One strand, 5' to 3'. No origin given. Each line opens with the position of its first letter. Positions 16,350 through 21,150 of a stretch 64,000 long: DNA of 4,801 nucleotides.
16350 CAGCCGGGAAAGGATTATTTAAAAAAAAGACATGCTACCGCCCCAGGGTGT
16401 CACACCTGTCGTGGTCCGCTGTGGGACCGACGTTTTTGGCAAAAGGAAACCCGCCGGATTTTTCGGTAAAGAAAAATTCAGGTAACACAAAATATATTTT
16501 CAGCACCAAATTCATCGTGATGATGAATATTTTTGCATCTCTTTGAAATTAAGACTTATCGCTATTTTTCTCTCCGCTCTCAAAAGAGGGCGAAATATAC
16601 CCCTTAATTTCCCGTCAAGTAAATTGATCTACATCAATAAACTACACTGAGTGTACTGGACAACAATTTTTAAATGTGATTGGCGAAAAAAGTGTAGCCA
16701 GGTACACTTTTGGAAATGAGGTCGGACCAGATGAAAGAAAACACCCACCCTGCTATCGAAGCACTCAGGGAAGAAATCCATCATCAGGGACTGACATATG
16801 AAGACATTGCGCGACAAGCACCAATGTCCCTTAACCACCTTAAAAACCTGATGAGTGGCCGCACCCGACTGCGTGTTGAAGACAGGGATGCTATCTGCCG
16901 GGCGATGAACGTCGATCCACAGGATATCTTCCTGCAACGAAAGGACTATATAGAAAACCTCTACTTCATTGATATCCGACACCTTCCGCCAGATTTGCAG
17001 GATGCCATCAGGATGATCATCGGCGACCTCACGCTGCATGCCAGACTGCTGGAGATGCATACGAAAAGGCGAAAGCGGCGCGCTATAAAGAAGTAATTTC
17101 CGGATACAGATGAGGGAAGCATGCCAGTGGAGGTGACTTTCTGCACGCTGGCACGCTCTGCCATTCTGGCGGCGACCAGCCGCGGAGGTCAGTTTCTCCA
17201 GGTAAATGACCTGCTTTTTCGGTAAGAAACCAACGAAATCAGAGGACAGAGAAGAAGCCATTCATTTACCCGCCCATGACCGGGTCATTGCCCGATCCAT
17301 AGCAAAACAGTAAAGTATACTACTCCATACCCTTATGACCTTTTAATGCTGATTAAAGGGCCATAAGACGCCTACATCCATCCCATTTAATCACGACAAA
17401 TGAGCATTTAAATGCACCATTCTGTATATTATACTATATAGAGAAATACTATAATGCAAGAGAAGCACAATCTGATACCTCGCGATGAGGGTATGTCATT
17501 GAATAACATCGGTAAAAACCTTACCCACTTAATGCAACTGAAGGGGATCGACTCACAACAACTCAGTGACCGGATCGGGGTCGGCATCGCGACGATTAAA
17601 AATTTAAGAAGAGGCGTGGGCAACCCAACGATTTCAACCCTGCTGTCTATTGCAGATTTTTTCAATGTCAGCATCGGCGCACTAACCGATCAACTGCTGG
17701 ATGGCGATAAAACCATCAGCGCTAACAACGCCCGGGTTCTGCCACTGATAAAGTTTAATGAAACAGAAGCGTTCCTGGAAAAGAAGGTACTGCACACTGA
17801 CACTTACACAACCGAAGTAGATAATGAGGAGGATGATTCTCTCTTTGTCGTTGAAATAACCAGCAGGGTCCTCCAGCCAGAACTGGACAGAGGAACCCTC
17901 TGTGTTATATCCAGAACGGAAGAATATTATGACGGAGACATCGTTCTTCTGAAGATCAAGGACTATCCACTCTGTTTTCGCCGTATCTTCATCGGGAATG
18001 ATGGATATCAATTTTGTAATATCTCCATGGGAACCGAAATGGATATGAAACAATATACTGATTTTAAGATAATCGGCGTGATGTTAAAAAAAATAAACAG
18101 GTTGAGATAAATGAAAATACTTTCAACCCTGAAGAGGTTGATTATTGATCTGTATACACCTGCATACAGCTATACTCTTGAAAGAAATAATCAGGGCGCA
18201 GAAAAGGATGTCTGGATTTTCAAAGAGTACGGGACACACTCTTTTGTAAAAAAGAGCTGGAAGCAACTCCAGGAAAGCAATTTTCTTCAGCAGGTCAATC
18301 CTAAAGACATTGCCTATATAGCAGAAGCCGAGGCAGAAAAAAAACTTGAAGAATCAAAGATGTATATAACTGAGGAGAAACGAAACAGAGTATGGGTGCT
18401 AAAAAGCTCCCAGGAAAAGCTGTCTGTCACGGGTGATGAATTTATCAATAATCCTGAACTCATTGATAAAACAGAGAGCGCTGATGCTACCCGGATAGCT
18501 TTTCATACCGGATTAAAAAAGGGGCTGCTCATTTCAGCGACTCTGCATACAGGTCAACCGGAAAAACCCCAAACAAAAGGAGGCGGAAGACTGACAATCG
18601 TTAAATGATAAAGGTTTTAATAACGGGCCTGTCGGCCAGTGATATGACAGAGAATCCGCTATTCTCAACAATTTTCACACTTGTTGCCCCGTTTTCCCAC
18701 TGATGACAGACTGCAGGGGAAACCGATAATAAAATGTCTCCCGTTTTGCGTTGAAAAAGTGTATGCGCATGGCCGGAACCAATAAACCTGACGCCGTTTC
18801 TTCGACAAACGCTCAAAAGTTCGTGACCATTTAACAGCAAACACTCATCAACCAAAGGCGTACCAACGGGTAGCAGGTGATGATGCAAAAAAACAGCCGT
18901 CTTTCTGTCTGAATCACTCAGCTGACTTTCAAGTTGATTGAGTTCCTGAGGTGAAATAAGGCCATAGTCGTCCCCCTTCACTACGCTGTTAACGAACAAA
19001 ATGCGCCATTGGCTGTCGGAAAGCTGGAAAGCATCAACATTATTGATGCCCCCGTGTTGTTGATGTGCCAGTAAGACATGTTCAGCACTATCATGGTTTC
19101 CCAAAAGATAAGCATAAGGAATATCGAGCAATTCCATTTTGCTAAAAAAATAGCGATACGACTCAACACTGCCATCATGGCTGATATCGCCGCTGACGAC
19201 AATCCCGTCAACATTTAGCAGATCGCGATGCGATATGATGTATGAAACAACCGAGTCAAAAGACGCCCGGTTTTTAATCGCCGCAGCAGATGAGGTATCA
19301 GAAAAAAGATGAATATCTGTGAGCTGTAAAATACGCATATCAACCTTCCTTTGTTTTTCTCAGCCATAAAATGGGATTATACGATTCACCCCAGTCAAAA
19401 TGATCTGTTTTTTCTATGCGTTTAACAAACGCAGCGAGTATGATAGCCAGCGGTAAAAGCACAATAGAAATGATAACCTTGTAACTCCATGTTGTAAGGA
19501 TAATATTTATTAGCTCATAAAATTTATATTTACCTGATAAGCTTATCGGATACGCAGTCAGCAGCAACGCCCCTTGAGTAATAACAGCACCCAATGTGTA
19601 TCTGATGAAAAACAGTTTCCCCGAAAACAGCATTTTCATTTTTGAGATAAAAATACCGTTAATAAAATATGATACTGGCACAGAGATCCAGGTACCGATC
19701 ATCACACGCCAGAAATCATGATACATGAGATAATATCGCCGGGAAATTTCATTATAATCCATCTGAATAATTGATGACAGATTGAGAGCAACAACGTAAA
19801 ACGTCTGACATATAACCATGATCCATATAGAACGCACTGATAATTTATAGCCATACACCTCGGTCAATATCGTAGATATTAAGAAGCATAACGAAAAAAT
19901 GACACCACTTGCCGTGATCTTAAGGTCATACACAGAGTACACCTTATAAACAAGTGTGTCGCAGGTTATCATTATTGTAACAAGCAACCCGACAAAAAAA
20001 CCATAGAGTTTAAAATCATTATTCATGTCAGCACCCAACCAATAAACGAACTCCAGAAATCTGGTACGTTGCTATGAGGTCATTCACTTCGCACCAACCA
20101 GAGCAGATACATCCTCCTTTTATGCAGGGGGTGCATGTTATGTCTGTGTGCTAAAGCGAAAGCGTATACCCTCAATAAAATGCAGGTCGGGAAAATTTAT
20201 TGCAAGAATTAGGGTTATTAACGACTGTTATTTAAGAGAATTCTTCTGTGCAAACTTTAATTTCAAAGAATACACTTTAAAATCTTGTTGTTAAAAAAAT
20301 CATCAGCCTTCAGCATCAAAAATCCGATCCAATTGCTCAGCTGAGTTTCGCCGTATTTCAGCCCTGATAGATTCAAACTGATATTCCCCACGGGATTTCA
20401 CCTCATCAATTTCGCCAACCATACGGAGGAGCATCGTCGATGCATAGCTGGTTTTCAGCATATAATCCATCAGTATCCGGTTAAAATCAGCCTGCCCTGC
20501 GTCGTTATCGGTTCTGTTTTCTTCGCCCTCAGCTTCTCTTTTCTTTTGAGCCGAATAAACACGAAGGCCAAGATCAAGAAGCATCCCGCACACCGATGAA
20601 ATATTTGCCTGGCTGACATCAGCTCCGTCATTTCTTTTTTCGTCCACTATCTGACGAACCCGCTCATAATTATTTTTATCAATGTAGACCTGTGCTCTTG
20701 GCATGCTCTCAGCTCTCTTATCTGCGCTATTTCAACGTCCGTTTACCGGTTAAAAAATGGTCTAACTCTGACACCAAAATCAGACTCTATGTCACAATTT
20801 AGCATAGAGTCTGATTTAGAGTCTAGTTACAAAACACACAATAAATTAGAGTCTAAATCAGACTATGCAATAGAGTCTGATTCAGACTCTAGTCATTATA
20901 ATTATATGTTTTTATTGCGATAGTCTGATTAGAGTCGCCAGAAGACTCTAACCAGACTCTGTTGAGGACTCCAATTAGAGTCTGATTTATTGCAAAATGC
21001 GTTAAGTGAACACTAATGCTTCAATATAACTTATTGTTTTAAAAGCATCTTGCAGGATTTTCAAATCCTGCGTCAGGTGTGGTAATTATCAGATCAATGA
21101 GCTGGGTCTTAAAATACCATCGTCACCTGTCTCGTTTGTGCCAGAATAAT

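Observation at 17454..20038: Candidate module A: CI/LexA-like repressor + unknown protein convergent with a CpdA-like phosphodiesterase-YhhQ-family transporter operon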

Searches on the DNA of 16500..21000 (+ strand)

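Call 5: search_dna_similar(query=window:16500-21000:+, collection=plasmids, mode=near, max_rows=25)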
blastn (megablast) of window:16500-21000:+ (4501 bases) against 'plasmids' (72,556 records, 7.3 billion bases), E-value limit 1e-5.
No match.

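Call 18: search_dna_similar(query=L007:4800-8300:+, collection=plasmids, mode=near, max_rows=30)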
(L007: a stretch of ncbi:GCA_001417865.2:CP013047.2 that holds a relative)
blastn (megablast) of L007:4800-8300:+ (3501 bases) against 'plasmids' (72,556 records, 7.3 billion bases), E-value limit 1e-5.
Records with a match: 20; places in all: 20; records where one place covers at least 80% of the query: 3.
Best place of each record, by identity: >=99% 1; 95-99% 8; 90-95% 2; 80-90% 9.
By first word of the organism name: Serratia 20.
By predicted mobility (MOB-suite, as given by PLSDB): conjugative 20.
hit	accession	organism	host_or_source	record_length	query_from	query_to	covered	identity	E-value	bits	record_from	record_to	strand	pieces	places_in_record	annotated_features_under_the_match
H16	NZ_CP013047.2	Serratia marcescens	Zea mays,cell culture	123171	1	3501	100%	100.0%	0e+0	6466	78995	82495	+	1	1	metallophosphoesterase | VUT family protein | helix-turn-helix domain-containing protein | hypothetical protein | traM: conjugal transfer relaxosome DNA-binding protein TraM | and 1 other names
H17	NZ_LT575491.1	Serratia marcescens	Bursaphelenchus xylophilus,Cuticle of ...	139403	1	3501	100%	92.5%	0e+0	5011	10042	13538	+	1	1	metallophosphoesterase | VUT family protein | helix-turn-helix domain-containing protein | hypothetical protein | traM: conjugal transfer relaxosome DNA-binding protein TraM | and 1 other names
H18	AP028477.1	Serratia marcescens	Homo sapiens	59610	1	3501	100%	92.2%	0e+0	4959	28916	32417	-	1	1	cpdA: 3',5'-cyclic adenosine monophosphate phosphodiesterase CpdA | membrane protein | hypothetical protein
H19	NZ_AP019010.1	Serratia marcescens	-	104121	1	373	11%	98.9%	0e+0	667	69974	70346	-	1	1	traM: conjugal transfer relaxosome DNA-binding protein TraM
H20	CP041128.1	Serratia marcescens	Homo sapiens,blood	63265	1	373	11%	98.9%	0e+0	667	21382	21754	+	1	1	traM: relaxosome protein TraM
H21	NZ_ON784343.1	Serratia marcescens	-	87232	1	373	11%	98.1%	0e+0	651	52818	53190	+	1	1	traM: conjugal transfer relaxosome DNA-binding protein TraM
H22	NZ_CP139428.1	Serratia marcescens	Homo sapiens,pure culture,blood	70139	1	373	11%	97.9%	0e+0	645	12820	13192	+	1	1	traM: conjugal transfer relaxosome DNA-binding protein TraM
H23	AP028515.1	Serratia marcescens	-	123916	1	373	11%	97.9%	0e+0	645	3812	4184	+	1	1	none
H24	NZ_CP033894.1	Serratia liquefaciens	Stachytarpheta glabra,Flower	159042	1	373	11%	97.6%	5e-180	640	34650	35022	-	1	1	traM: conjugal transfer relaxosome DNA-binding protein TraM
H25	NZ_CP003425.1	Serratia sp. SCBI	Caenorhabditis briggsae,soil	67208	1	373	11%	97.3%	2e-178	634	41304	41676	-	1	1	traM: conjugal transfer relaxosome DNA-binding protein TraM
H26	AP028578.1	Serratia marcescens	Homo sapiens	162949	1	373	11%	95.4%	1e-166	595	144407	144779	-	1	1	none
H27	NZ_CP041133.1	Serratia marcescens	Homo sapiens,blood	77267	1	374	11%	89.0%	1e-126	462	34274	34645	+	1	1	none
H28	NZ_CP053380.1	Serratia marcescens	Drosophila melanogaster,whole organism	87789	1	374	11%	88.5%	7e-124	453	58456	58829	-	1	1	traM: conjugal transfer relaxosome DNA-binding protein TraM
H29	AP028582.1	Serratia marcescens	-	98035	1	374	11%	88.5%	7e-124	453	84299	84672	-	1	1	none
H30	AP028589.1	Serratia marcescens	-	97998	1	374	11%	88.5%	7e-124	453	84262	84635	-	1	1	none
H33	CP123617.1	Serratia sp. B1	cell culture,PFAS-impacted soil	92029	4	374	11%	86.3%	8e-109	403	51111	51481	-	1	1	traM: conjugal transfer relaxosome DNA-binding protein TraM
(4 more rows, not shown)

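Call 20: get_annotated_region(hit=H16, flank=4000)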
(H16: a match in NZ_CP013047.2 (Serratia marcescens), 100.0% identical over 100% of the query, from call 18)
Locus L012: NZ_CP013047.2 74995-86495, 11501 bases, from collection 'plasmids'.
description: Serratia marcescens strain B3R3 plasmid unnamed1, complete sequence
organism: Serratia marcescens (NCBI taxid 615)
taxonomy: Bacteria; Pseudomonadota; Gammaproteobacteria; Enterobacterales; Yersiniaceae; Serratia; Serratia marcescens
host: -; source: Zea mays,cell culture; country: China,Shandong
typing (MOB-suite, as given by PLSDB): conjugative; replicon IncI1,rep_cluster_1057; relaxase MOBF; mating-pair formation MPF_F
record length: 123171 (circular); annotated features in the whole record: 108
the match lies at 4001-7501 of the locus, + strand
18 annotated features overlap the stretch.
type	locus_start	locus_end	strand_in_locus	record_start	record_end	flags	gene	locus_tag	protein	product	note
CDS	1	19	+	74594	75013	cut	psiB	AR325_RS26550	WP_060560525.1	conjugation system SOS inhibitor PsiB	-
CDS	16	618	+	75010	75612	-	-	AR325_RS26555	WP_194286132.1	plasmid SOS inhibition protein A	-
CDS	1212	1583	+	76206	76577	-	-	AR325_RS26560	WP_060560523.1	hypothetical protein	-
CDS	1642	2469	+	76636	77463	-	-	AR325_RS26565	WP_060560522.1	DUF932 domain-containing protein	-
CDS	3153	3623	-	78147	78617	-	-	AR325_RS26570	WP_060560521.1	transglycosylase SLT domain-containing protein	-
CDS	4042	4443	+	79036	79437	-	traM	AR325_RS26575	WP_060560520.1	conjugal transfer relaxosome DNA-binding protein TraM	-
CDS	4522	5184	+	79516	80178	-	-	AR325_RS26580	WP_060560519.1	VUT family protein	-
CDS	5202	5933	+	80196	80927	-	-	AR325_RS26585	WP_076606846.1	metallophosphoesterase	-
CDS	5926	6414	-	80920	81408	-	-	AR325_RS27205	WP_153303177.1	hypothetical protein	-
CDS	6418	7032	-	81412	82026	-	-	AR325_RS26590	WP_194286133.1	helix-turn-helix domain-containing protein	-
CDS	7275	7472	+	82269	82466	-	-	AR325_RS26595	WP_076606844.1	TraY domain-containing protein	-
CDS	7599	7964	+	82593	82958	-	traA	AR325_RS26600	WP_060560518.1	type IV conjugative transfer system pilin TraA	-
CDS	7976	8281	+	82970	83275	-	traL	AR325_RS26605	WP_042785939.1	type IV conjugative transfer system protein TraL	-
CDS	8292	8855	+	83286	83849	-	traE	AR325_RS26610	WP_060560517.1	type IV conjugative transfer system protein TraE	-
CDS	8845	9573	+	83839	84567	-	traK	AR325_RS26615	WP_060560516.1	type-F conjugative transfer system secretin TraK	-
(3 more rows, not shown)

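Call 23: get_annotated_region(hit=H19, flank=5000)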
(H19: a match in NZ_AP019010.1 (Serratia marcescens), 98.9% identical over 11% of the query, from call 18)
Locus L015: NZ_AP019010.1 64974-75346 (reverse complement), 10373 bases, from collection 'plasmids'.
description: Serratia marcescens strain AS-1 plasmid pSERAS01, complete sequence
organism: Serratia marcescens (NCBI taxid 615)
taxonomy: Bacteria; Pseudomonadota; Gammaproteobacteria; Enterobacterales; Yersiniaceae; Serratia; Serratia marcescens
host: -; source: -; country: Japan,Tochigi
typing (MOB-suite, as given by PLSDB): conjugative; replicon IncI1; relaxase MOBF; mating-pair formation MPF_F
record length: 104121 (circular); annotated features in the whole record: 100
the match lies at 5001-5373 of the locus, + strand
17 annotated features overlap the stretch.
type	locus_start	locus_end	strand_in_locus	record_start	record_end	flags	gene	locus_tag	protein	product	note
CDS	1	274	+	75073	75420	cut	-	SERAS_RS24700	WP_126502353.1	hypothetical protein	-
CDS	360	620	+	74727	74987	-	-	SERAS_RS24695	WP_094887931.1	hypothetical protein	-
CDS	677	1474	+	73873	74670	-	-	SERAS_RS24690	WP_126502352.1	N-6 DNA methylase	GO:0006306 - DNA methylation [Evidence IEA]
CDS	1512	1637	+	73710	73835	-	-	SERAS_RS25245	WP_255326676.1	hypothetical protein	-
CDS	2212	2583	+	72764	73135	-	-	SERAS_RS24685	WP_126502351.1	dehydrogenase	-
CDS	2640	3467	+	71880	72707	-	-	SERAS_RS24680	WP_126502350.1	DUF932 domain-containing protein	-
CDS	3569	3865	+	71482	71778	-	-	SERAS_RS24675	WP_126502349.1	DUF5983 family protein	-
CDS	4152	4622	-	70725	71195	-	-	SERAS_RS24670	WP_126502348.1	transglycosylase SLT domain-containing protein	-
CDS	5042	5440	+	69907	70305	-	traM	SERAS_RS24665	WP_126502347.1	conjugal transfer relaxosome DNA-binding protein TraM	-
CDS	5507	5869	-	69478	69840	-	-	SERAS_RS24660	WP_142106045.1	helix-turn-helix transcriptional regulator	-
CDS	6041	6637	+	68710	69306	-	-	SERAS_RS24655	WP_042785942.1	helix-turn-helix transcriptional regulator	-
CDS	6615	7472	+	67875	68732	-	-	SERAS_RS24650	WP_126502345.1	queuosine precursor transporter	GO:1990397 - queuosine salvage [Evidence IEA]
CDS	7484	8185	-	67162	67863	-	queC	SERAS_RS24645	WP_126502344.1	7-cyano-7-deazaguanine synthase QueC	-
CDS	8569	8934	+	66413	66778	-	traA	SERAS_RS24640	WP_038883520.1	type IV conjugative transfer system pilin TraA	-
CDS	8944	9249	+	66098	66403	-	traL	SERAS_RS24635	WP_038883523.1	type IV conjugative transfer system protein TraL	-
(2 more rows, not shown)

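Call 45: get_annotated_region(hit=H24, flank=4500)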
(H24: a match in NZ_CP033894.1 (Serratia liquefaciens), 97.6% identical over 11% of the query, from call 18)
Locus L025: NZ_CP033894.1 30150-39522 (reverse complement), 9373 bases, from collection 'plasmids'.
description: Serratia liquefaciens strain FG3 plasmid p1-159, complete sequence
organism: Serratia liquefaciens (NCBI taxid 614)
taxonomy: Bacteria; Pseudomonadota; Gammaproteobacteria; Enterobacterales; Yersiniaceae; Serratia; Serratia liquefaciens
host: -; source: Stachytarpheta glabra,Flower; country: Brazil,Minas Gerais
typing (MOB-suite, as given by PLSDB): conjugative; replicon IncI1; relaxase MOBF; mating-pair formation MPF_F
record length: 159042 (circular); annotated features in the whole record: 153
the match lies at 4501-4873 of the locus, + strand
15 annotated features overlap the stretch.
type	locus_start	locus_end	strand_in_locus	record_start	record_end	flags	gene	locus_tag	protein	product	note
CDS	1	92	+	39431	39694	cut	-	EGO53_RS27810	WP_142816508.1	hypothetical protein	-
CDS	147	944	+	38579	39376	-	-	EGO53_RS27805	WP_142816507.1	N-6 DNA methylase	GO:0006306 - DNA methylation [Evidence IEA]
CDS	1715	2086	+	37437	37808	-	-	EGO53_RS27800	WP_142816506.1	dehydrogenase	-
CDS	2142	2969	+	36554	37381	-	-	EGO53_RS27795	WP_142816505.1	DUF932 domain-containing protein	-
CDS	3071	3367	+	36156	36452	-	-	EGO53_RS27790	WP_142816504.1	DUF5983 family protein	-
CDS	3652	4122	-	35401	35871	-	-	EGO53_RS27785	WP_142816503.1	transglycosylase SLT domain-containing protein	-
CDS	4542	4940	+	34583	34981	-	traM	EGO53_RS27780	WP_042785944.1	conjugal transfer relaxosome DNA-binding protein TraM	-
CDS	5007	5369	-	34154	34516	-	-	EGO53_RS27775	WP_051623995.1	helix-turn-helix transcriptional regulator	-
CDS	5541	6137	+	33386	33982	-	-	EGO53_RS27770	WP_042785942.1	helix-turn-helix transcriptional regulator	-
CDS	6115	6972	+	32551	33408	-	-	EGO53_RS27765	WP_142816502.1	queuosine precursor transporter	GO:1990397 - queuosine salvage [Evidence IEA]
CDS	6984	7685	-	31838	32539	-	queC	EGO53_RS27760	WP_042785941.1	7-cyano-7-deazaguanine synthase QueC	-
CDS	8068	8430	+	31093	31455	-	traA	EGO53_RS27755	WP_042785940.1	type IV conjugative transfer system pilin TraA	-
CDS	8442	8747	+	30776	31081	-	traL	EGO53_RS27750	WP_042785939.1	type IV conjugative transfer system protein TraL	-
CDS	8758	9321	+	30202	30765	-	traE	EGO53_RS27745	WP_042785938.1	type IV conjugative transfer system protein TraE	-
CDS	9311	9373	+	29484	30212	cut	traK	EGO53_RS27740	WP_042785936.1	type-F conjugative transfer system secretin TraK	-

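Call 46: get_annotated_region(hit=H25, flank=4500)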
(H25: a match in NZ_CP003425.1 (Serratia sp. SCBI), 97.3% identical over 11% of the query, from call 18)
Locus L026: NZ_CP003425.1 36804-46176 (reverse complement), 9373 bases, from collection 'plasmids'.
description: Serratia sp. SCBI plasmid SCBI_Pl, complete sequence
organism: Serratia sp. SCBI (NCBI taxid 488142)
taxonomy: Bacteria; Pseudomonadota; Gammaproteobacteria; Enterobacterales; Yersiniaceae; Serratia; Serratia sp. SCBI
host: -; source: Caenorhabditis briggsae,soil; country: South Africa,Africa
typing (MOB-suite, as given by PLSDB): conjugative; replicon IncI1; relaxase MOBF; mating-pair formation MPF_F
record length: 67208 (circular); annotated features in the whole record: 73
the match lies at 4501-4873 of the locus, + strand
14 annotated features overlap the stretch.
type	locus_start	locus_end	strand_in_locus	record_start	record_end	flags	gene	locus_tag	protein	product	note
CDS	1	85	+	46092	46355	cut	-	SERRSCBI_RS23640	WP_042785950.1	hypothetical protein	-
CDS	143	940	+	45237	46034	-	-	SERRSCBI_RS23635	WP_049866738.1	N-6 DNA methylase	GO:0006306 - DNA methylation [Evidence IEA]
CDS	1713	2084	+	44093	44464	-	-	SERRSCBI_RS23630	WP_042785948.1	hypothetical protein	-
CDS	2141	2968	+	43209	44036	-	-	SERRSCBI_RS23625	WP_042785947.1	DUF932 domain-containing protein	-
CDS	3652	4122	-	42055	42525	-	-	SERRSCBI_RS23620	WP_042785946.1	transglycosylase SLT domain-containing protein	-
CDS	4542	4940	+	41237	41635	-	traM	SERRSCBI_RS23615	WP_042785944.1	conjugal transfer relaxosome DNA-binding protein TraM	-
CDS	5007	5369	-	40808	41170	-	-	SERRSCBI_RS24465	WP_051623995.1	helix-turn-helix transcriptional regulator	-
CDS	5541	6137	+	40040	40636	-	-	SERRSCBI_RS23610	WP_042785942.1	helix-turn-helix transcriptional regulator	-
CDS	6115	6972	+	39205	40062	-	-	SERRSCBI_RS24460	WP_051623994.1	queuosine precursor transporter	GO:1990397 - queuosine salvage [Evidence IEA]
CDS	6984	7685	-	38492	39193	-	queC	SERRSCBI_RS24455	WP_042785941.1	7-cyano-7-deazaguanine synthase QueC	-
CDS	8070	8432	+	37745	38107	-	traA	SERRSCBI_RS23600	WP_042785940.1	type IV conjugative transfer system pilin TraA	-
CDS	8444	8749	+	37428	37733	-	traL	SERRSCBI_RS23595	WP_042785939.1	type IV conjugative transfer system protein TraL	-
CDS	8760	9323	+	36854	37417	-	traE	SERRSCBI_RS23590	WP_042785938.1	type IV conjugative transfer system protein TraE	-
CDS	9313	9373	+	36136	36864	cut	traK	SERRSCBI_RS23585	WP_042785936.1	type-F conjugative transfer system secretin TraK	-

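Call 47: get_annotated_region(hit=H28, flank=4500)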
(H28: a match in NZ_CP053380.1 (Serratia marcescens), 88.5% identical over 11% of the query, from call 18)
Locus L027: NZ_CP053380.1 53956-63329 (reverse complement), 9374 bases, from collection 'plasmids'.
description: Serratia marcescens strain FY plasmid p2, complete sequence
organism: Serratia marcescens (NCBI taxid 615)
taxonomy: Bacteria; Pseudomonadota; Gammaproteobacteria; Enterobacterales; Yersiniaceae; Serratia; Serratia marcescens
host: -; source: Drosophila melanogaster,whole organism; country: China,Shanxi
typing (MOB-suite, as given by PLSDB): conjugative; replicon IncI1; relaxase MOBF; mating-pair formation MPF_F
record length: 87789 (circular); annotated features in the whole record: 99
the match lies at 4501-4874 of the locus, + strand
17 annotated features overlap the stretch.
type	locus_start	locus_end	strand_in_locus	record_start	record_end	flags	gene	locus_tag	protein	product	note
CDS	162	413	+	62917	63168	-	-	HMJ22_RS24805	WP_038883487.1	type II toxin-antitoxin system Phd/YefM family antitoxin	GO:0045927 - positive regulation of growth [Evidence IEA]; GO:0006355 - regulation of DNA-templated transcription ...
CDS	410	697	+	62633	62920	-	-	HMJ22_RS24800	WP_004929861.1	type II toxin-antitoxin system RelE/ParE family toxin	GO:0030541 - plasmid partitioning [Evidence IEA]; GO:0051290 - protein heterotetramerization [Evidence IEA]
CDS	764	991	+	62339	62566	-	-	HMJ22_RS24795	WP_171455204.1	hypothetical protein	-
CDS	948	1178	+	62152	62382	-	-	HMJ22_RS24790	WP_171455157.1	hypothetical protein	-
CDS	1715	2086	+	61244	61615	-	-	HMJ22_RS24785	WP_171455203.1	dehydrogenase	-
CDS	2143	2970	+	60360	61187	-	-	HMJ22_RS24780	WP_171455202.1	DUF932 domain-containing protein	-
CDS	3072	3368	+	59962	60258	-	-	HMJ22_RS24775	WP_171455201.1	DUF5983 family protein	-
CDS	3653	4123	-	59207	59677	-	-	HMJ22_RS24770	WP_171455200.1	transglycosylase SLT domain-containing protein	-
CDS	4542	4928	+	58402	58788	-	traM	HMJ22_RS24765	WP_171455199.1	conjugal transfer relaxosome DNA-binding protein TraM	-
CDS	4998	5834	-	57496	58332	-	-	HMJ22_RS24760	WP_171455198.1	queuosine precursor transporter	GO:1990397 - queuosine salvage [Evidence IEA]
CDS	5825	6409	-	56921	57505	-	-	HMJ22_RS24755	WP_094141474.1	helix-turn-helix transcriptional regulator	-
CDS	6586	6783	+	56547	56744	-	-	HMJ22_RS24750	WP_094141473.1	TraY domain-containing protein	-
CDS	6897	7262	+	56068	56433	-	traA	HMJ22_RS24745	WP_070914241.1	type IV conjugative transfer system pilin TraA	-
CDS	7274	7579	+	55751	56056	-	traL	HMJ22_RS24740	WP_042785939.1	type IV conjugative transfer system protein TraL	-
CDS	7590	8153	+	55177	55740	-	traE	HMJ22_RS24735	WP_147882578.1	type IV conjugative transfer system protein TraE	-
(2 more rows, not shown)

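Call 48: get_annotated_region(hit=H33, flank=4500)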
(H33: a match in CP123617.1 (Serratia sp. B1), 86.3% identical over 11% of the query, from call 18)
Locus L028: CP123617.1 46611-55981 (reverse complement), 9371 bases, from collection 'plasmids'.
description: Serratia sp. B1 plasmid unnamed, complete sequence
organism: Serratia sp. B1 (NCBI taxid 3041625)
taxonomy: Bacteria; Pseudomonadota; Gammaproteobacteria; Enterobacterales; Yersiniaceae; Serratia; Serratia sp. B1
host: -; source: cell culture,PFAS-impacted soil; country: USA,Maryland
typing (MOB-suite, as given by PLSDB): conjugative; replicon IncI1,rep_cluster_1057; relaxase MOBF,MOBF; mating-pair formation MPF_F
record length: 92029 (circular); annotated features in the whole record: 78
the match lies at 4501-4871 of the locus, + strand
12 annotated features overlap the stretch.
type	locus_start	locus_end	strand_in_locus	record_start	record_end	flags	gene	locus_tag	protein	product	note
CDS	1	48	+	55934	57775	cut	-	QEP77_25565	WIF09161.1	ParB/Srx family N-terminal domain-containing protein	-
CDS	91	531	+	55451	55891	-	psiB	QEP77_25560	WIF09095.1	conjugation system SOS inhibitor PsiB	-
CDS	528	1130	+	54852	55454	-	-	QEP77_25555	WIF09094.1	plasmid SOS inhibition protein A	-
CDS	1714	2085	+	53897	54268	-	-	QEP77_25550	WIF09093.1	dehydrogenase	-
CDS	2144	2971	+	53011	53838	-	-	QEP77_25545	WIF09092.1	DUF932 domain-containing protein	-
CDS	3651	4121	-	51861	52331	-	-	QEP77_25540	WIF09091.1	transglycosylase SLT domain-containing protein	-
CDS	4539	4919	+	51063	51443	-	traM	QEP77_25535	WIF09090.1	conjugal transfer relaxosome DNA-binding protein TraM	-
CDS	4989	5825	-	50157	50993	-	-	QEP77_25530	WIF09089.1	queuosine precursor transporter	-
CDS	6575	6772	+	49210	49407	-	-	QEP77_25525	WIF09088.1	TraY domain-containing protein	-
CDS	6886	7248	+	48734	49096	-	traA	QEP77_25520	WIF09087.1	type IV conjugative transfer system pilin TraA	-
CDS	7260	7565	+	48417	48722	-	traL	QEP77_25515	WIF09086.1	type IV conjugative transfer system protein TraL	-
CDS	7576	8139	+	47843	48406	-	traE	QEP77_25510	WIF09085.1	type IV conjugative transfer system protein TraE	-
